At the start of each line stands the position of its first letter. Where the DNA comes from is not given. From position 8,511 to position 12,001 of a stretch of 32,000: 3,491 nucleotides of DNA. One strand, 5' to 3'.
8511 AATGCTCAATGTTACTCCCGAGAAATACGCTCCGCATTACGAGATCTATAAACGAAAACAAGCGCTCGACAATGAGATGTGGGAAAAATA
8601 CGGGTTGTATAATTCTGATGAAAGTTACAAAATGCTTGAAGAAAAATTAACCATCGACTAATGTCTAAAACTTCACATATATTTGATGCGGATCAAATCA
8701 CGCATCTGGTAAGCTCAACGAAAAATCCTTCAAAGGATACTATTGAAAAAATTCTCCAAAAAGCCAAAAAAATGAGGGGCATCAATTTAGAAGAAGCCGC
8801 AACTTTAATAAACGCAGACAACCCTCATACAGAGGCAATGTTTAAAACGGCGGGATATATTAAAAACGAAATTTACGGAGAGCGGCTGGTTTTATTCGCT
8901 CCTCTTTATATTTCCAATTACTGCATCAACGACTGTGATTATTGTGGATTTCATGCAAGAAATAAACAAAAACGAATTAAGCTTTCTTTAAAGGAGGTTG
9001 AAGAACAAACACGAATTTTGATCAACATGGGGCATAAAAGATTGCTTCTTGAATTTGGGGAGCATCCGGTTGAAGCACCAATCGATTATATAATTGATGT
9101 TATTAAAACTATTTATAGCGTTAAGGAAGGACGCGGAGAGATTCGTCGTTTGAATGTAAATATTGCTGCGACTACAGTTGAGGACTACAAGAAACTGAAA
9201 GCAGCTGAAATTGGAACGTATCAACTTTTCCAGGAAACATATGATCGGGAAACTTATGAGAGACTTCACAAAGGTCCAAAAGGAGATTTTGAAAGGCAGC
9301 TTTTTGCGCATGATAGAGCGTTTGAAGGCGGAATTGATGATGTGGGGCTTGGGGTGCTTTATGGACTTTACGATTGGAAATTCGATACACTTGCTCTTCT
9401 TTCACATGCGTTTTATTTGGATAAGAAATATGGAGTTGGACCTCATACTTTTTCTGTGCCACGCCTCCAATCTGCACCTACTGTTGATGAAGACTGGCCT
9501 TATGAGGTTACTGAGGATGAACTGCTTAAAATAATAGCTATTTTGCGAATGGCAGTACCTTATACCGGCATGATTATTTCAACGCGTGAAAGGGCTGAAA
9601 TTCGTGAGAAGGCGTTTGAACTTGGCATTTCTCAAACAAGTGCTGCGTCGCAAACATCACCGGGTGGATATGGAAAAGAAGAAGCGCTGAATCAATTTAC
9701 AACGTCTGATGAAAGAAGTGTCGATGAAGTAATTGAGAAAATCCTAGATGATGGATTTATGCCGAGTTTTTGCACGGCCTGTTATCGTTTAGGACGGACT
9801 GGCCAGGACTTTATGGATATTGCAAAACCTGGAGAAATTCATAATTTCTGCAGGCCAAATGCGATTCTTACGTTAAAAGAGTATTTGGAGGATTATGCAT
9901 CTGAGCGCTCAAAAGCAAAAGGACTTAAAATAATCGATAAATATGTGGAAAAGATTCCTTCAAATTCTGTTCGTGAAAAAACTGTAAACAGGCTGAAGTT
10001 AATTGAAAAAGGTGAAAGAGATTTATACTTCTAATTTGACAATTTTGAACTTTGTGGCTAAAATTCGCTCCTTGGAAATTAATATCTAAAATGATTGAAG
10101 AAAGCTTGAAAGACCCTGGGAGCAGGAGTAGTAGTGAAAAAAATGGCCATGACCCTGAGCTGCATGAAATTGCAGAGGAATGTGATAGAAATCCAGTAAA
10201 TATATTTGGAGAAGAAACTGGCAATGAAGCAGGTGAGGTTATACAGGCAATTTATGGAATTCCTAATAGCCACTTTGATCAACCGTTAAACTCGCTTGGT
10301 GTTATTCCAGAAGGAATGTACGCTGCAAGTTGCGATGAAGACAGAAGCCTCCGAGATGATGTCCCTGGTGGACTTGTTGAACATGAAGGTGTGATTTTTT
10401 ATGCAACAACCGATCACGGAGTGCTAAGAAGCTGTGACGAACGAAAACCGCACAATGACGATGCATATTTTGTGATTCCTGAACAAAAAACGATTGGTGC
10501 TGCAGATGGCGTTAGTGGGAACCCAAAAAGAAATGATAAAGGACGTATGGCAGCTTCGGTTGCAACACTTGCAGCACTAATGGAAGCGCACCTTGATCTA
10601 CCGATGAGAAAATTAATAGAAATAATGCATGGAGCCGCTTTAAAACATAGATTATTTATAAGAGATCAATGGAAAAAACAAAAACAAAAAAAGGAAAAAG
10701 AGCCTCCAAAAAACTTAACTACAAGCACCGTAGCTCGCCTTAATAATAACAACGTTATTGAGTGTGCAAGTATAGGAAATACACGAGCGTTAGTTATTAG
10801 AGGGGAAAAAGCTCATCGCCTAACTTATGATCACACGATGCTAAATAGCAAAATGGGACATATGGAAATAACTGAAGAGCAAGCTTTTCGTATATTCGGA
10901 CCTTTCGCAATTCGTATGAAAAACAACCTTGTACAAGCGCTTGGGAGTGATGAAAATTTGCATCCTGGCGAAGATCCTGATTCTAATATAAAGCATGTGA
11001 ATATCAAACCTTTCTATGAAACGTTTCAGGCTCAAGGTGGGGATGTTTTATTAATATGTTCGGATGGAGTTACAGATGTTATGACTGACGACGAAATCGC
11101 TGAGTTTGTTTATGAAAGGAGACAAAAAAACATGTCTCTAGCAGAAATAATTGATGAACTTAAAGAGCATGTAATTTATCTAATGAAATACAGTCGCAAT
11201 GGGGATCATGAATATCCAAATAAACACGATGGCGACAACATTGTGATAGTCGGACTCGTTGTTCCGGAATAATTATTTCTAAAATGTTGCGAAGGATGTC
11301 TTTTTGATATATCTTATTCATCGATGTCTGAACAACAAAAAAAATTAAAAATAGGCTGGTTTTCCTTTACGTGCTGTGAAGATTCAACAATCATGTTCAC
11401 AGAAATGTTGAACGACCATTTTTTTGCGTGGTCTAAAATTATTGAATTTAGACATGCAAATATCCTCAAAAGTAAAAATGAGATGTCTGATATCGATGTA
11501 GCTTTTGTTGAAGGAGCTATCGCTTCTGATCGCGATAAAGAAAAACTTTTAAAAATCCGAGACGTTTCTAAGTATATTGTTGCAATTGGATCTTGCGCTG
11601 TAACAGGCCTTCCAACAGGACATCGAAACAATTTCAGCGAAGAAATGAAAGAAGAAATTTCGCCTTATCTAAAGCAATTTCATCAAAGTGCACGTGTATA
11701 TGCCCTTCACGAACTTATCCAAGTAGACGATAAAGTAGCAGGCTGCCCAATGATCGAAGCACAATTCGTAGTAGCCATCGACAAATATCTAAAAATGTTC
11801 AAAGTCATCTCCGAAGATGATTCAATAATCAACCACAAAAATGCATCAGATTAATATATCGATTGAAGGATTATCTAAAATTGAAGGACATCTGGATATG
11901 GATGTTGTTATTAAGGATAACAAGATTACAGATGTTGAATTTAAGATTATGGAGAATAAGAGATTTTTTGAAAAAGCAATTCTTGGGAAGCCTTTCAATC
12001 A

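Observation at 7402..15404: HypC domain fused to HydE and coupled to HydG, next to a [NiFe] hydrogenase with no [FeFe] enzyme in sight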

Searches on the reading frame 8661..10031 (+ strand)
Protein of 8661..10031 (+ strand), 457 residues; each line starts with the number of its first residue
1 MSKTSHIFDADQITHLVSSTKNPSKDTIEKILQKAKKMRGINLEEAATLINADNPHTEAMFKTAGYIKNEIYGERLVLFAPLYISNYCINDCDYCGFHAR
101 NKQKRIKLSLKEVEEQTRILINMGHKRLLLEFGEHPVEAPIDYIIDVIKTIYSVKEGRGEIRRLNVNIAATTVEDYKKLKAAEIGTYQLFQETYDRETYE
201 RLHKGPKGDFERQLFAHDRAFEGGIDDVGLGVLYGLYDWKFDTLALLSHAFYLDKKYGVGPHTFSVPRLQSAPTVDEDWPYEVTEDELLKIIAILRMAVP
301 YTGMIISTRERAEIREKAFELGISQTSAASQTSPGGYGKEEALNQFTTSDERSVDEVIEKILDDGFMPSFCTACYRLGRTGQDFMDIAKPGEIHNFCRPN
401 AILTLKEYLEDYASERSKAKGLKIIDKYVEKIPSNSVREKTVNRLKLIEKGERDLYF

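Call 3: search_protein_families(library=pfam, proteins=[window:8661-10031:+], max_evalue=0.01)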
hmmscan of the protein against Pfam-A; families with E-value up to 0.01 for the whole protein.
window:8661-10031:+ (457 aa): 2 families
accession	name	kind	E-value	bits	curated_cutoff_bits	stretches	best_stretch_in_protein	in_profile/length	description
PF06968.18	BATS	-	1.4e-17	64.1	22.2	1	265-366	1-87/88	Biotin and Thiamin Synthesis associated domain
PF04055.27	Radical_SAM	-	1.9e-16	61.1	29.5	1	83-237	2-152/166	Radical SAM superfamily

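Call 4: search_protein_families(library=ncbifam, proteins=[window:8661-10031:+], max_evalue=0.01)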
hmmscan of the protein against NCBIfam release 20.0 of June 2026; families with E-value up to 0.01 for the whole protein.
window:8661-10031:+ (457 aa): 21 families
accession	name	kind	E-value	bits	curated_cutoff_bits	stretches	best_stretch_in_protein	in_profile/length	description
TIGR03955.1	rSAM_HydG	equivalog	1.8e-171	570.7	312.15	1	19-457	25-470/470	[FeFe] hydrogenase H-cluster radical SAM maturase HydG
TIGR02351.2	thiH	equivalog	3.3e-86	289.6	380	1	16-369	14-359/364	2-iminoacetate synthase ThiH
TIGR03910.1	pyrrolys_PylB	equivalog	3.4e-24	85.4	348.2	1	27-301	4-270/347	methylornithine synthase PylB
TIGR04158.1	rSAM_MIA_synth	equivalog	1.3e-21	76.9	400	1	59-353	41-346/368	3-methyl-2-indolic acid synthase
TIGR03956.1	rSAM_HydE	equivalog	2e-17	63.5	254.6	1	33-244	3-209/340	[FeFe] hydrogenase H-cluster radical SAM maturase HydE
TIGR03699.1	menaquin_MqnC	equivalog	3.9e-09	35.8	428.1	1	41-152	3-115/342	cyclic dehypoxanthinyl futalosine synthase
TIGR03551.1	F420_cofH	equivalog_domain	6.1e-09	35.2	374.1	1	44-153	4-114/345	5-amino-6-(D-ribitylamino)uracil--L-tyrosine 4-hydroxyphenyl transferase CofH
NF005609.0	PRK07360.1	equivalog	7.9e-09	34.7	426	1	25-153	5-137/374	7,8-didemethyl-8-hydroxy-5-deazariboflavin synthase subunit CofH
TIGR00423.1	TIGR00423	subfamily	1.9e-08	33.9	260.25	1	84-154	11-81/310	CofH family radical SAM protein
NF006687.0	PRK09234.1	equivalog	6.6e-08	31.1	1018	1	18-151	469-604/849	bifunctional FO biosynthesis protein CofGH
TIGR00433.2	bioB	equivalog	7.1e-07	28.8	225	1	41-308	3-260/307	biotin synthase BioB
NF004884.0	PRK06245.1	equivalog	8.1e-07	28.2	209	1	83-139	20-75/340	7,8-didemethyl-8-hydroxy-5-deazariboflavin synthase subunit CofG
TIGR03550.1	F420_cofG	equivalog_domain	1.2e-06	28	213.35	1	79-138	7-65/322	7,8-didemethyl-8-hydroxy-5-deazariboflavin synthase CofG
NF045502.1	variant_rSAM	domain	4.2e-06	26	125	1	90-202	144-263/357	radical SAM protein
NF006277.0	PRK08445.1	equivalog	5.2e-06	25.5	576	1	43-151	6-115/348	dehypoxanthine futalosine cyclase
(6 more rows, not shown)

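Call 55: search_solved_structures(query=window:8661-10031:+, max_evalue=1e-20, show_alignments=1)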
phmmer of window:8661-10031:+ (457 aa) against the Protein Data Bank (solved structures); distinct sequences matched with E-value up to 1e-20: 3.
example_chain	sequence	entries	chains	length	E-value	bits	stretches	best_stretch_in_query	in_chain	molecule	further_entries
4wcx_A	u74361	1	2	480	1.7e-164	551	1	15-457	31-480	Biotin and thiamin synthesis associated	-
4rtb_A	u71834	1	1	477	2.6e-116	392.2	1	16-456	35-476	HydG protein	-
7pd1_A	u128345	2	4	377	4.6e-53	183.8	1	54-370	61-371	Thiazole biosynthesis protein ThiH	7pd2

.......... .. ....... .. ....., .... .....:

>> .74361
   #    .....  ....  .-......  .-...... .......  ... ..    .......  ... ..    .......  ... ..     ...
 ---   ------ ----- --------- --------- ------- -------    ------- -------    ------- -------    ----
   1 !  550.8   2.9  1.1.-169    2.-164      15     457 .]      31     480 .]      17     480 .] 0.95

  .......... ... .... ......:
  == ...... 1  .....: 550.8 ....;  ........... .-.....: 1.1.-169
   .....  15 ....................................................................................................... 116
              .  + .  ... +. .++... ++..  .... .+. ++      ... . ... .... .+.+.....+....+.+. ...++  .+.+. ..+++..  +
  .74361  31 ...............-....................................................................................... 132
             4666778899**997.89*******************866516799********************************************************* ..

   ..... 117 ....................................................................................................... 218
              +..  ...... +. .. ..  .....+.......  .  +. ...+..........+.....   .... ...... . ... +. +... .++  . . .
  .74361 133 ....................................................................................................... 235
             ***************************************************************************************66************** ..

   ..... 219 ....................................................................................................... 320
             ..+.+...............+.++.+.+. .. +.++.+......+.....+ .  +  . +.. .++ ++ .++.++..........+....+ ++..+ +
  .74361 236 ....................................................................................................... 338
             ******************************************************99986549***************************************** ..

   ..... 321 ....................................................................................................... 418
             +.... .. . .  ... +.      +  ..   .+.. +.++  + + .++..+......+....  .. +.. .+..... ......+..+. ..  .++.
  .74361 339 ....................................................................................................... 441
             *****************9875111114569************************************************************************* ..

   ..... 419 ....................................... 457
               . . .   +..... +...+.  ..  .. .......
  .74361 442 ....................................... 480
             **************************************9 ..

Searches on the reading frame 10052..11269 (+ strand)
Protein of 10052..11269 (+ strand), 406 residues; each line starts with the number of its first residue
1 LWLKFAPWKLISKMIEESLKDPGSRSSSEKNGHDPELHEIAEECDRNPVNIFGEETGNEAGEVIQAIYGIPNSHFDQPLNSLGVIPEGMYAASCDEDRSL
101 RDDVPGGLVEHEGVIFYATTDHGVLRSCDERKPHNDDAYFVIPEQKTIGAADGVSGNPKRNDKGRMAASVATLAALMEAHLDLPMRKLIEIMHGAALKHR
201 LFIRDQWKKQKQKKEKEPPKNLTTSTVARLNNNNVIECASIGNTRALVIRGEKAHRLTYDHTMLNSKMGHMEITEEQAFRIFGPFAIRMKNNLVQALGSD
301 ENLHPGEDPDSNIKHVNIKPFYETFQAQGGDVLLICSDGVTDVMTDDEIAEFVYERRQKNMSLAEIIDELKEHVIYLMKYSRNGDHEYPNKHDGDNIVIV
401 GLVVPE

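Call 3: search_protein_families(library=pfam, proteins=[window:10052-11269:+], max_evalue=0.01)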
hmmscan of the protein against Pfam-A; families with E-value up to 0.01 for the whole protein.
window:10052-11269:+ (406 aa): 3 families
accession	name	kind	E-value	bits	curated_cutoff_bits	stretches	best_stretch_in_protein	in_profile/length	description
PF00481.26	PP2C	-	1.3e-14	54.9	20.3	2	204-263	84-142/255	Protein phosphatase 2C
PF13672.11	PP2C_2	-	5.2e-06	26.6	24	1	128-353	5-188/209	Protein phosphatase 2C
PF07228.17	SpoIIE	-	4.5e-05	23.9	25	1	323-376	116-174/192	Stage II sporulation protein E (SpoIIE)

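Call 4: search_protein_families(library=ncbifam, proteins=[window:10052-11269:+], max_evalue=0.01)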
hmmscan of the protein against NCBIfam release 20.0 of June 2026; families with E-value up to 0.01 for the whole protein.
window:10052-11269:+ (406 aa): 1 family
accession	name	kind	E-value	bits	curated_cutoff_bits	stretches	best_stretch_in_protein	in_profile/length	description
NF033484.1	Stp1_PP2C_phos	equivalog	1.9e-19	70.1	230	1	132-371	8-218/232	Stp1/IreP family PP2C-type Ser/Thr phosphatase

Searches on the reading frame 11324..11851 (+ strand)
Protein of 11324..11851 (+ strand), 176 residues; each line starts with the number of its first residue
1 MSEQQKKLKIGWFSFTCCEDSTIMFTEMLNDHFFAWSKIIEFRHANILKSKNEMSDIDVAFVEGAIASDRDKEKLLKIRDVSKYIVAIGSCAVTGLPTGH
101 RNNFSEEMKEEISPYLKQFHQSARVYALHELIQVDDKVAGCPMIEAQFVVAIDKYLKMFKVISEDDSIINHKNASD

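Call 3: search_protein_families(library=pfam, proteins=[window:11324-11851:+], max_evalue=0.01)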
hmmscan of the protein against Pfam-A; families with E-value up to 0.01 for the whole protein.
window:11324-11851:+ (176 aa): 1 family
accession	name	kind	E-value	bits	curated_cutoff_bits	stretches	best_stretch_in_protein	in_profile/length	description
PF01058.29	Oxidored_q6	-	4.2e-18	65.7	27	1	18-153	1-126/128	NADH ubiquinone oxidoreductase, 20 Kd subunit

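Call 4: search_protein_families(library=ncbifam, proteins=[window:11324-11851:+], max_evalue=0.01)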
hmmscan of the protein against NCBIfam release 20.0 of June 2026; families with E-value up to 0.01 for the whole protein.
window:11324-11851:+ (176 aa): 5 families
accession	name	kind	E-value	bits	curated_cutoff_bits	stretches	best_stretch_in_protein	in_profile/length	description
NF040836.1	sulfhyd_HydD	equivalog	8.7e-17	61.1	500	1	5-156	3-154/261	NADPH-dependent hydrogenase/sulfhydrogenase 1 subunit delta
NF040831.1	sulfhyd_ShyD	equivalog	2.7e-13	50.1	460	1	8-146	1-138/240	NAD(P)-dependent hydrogenase/sulfhydrogenase 2 subunit delta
NF045875.1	F420_non_VhuG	exception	8.4e-12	44.9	450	1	6-112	3-109/286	F420-non-reducing hydrogenase subunit VhuG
TIGR03294.1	FrhG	equivalog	1.2e-10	41.5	245.5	1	8-150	2-135/228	coenzyme F420 hydrogenase subunit gamma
NF011391.0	PRK14816.1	equivalog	0.0065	16.1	283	0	56-98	92-136/196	NADH-quinone oxidoreductase subunit B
